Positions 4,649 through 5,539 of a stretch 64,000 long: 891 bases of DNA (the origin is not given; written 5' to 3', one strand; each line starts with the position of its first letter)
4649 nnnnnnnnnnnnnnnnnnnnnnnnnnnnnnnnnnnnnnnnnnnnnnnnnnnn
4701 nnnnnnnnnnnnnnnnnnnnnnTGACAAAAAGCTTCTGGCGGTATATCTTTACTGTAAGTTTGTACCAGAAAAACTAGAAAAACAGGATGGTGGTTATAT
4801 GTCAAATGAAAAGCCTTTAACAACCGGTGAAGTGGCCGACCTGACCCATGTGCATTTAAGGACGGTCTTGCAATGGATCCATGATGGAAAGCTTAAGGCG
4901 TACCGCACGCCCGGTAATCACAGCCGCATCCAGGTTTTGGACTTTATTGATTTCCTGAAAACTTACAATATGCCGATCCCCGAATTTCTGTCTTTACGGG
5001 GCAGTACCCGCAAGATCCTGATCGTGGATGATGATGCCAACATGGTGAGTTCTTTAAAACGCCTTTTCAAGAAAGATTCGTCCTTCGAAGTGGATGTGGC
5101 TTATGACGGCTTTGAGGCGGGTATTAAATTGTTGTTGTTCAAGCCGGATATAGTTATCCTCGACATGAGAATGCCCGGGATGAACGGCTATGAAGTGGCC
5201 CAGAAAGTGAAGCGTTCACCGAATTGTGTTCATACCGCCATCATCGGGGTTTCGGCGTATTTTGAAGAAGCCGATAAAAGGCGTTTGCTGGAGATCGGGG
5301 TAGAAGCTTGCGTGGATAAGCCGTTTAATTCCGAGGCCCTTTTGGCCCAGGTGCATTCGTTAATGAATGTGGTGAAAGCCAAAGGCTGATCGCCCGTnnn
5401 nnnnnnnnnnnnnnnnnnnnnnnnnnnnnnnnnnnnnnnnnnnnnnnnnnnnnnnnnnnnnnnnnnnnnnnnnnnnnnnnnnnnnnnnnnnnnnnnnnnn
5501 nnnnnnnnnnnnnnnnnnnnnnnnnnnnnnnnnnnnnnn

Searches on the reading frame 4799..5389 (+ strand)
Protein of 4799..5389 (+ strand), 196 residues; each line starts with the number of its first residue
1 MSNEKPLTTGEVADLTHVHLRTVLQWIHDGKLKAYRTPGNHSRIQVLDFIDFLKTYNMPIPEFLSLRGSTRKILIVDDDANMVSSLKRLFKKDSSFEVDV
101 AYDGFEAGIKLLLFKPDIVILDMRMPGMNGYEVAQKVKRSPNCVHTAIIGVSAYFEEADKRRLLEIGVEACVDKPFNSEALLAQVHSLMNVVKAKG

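Call 46: search_protein_families(library=pfam, proteins=[window:4799-5389:+], max_evalue=0.00001)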
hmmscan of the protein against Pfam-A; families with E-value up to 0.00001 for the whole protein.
window:4799-5389:+ (196 aa): 2 families
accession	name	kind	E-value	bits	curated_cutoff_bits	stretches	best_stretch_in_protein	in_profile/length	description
PF00072.30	Response_reg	-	5.8e-24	84.8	30.2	1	73-185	1-110/111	Response regulator receiver domain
PF12728.13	HTH_17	-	4.4e-10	40.1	27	1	7-54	2-48/51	Helix-turn-helix domain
